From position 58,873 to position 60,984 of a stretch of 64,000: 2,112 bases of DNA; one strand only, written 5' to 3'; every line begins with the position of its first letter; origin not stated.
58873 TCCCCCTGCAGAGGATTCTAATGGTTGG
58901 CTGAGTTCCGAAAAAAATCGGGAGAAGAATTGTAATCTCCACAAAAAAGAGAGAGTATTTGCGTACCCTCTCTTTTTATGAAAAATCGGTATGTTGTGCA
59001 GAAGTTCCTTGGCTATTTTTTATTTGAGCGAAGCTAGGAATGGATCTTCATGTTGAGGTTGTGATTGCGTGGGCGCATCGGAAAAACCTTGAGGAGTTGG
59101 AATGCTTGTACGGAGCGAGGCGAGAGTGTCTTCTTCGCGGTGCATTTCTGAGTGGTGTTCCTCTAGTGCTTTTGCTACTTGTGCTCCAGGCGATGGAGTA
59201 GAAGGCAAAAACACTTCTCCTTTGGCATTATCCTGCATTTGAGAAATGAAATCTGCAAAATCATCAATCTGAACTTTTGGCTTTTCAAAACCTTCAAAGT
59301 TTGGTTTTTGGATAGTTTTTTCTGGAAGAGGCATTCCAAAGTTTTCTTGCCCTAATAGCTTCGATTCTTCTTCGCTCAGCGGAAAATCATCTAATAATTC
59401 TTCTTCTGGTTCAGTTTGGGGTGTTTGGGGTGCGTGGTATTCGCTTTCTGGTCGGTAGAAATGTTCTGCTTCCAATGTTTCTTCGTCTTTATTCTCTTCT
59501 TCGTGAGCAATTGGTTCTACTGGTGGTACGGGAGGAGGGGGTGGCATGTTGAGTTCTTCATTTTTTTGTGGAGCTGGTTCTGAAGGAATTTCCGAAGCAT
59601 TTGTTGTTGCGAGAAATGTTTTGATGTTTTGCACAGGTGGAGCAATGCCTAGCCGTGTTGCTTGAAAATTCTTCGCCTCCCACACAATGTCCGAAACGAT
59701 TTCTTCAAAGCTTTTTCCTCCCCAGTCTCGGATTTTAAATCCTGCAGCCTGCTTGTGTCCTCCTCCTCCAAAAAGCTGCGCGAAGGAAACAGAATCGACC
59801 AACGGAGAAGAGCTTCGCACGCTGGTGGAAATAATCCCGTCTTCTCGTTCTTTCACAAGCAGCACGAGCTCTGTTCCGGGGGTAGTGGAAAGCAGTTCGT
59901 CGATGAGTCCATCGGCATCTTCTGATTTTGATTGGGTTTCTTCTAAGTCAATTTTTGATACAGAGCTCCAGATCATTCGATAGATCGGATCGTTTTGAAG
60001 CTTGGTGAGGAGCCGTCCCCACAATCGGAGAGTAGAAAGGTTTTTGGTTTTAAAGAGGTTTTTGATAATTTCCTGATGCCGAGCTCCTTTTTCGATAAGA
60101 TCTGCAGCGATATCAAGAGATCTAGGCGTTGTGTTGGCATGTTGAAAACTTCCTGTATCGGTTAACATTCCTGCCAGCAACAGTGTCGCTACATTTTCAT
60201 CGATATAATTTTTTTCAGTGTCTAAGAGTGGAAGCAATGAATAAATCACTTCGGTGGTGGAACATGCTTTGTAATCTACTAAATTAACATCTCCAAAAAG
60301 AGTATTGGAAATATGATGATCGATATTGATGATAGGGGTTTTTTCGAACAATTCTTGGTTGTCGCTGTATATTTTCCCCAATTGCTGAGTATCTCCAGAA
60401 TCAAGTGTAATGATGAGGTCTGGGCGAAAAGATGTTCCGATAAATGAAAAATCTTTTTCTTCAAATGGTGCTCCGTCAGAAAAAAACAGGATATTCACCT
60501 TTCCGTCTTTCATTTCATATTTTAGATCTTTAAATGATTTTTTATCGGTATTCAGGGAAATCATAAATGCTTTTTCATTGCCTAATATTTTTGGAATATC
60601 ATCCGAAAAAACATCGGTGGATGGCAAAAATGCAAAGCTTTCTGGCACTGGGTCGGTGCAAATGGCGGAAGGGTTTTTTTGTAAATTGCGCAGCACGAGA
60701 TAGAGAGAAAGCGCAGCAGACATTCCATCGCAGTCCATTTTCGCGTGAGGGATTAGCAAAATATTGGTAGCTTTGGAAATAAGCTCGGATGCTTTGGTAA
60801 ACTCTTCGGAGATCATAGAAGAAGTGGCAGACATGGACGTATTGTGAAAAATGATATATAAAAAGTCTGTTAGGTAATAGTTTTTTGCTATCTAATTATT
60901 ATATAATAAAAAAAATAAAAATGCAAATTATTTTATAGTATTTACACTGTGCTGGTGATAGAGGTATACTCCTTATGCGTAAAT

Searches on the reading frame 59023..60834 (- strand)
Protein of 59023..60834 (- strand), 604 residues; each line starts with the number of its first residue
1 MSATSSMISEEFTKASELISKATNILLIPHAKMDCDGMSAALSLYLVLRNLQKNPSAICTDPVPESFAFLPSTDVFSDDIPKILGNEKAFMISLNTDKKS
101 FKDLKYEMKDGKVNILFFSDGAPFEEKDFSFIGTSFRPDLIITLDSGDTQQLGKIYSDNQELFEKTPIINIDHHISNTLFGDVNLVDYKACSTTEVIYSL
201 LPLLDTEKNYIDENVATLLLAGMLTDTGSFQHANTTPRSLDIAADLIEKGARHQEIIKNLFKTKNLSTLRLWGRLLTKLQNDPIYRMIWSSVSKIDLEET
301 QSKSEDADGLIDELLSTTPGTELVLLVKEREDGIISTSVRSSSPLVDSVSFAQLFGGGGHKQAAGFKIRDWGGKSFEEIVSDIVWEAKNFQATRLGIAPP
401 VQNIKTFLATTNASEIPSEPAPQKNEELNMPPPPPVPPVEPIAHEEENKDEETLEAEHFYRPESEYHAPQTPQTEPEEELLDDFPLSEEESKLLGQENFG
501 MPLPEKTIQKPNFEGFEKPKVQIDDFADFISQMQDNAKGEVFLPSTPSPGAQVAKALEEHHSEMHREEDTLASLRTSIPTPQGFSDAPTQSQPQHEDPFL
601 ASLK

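Call 7: search_protein_families(library=pfam, proteins=[window:59023-60834:-], max_evalue=0.01)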
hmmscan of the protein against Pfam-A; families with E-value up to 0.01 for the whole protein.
window:59023-60834:- (604 aa): 2 families
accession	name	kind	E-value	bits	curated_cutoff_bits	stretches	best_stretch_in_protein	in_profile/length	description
PF01368.27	DHH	-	1.2e-15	58.4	28.1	1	24-223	1-125/125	DHH family, N-terminal domain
PF02272.25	DHHA1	-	4e-07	30.9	25.9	1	304-381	15-94/102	DHHA1 domain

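Call 80: find_encoding_contigs(protein=window:59023-60834:-, flank=10000, max_places=3)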
Protein window:59023-60834:- (604 aa): 2 contigs read that carry it; 1 place shown.
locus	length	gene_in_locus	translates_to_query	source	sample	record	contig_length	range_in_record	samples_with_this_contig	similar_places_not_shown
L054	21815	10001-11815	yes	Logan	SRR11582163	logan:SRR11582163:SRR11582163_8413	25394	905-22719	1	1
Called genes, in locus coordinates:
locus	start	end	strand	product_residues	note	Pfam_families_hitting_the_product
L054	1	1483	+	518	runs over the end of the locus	PF05362:Lon_C (weak), PF13541:ChlI, PF00493:MCM (weak), PF00158:Sigma54_activat, PF01078:Mg_chelatase, PF05496:RuvB_N (faint), PF07728:AAA_5, PF13335:Mg_chelatase_C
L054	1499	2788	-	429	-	PF01746:tRNA_m1G_MT, PF13302:Acetyltransf_3, PF00583:Acetyltransf_1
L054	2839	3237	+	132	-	PF01475:FUR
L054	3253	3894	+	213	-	-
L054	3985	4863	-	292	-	PF01680:SOR_SNZ, PF05690:ThiG (weak)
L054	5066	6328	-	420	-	PF02403:Seryl_tRNA_N, PF00587:tRNA-synt_2b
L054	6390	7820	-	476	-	PF02934:GatB_N, PF02637:GatB_Yqey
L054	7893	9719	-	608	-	PF00270:DEAD (weak)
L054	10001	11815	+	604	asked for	PF01368:DHH, PF02272:DHHA1 (weak)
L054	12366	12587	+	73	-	-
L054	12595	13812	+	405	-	PF00389:2-Hacid_dh, PF02826:2-Hacid_dh_C, PF03446:NAD_binding_2 (weak), PF22629:ACT_AHAS_ss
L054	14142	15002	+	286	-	-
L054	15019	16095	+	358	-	PF00266:Aminotran_5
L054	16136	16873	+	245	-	PF12710:HAD (faint)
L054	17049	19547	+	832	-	PF01510:Amidase_2, PF08486:SpoIID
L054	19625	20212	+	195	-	-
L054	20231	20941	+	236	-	PF02527:GidB, PF13847:Methyltransf_31, PF13649:Methyltransf_25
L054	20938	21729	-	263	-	PF00557:Peptidase_M24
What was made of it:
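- On Complete T4SS locus: None in the ~8 kb beyond the right end (call 80).
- No VirB4 or other T4SS gene is seen in the window or in the ~8 kb beyond its right end (L054, call 80).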
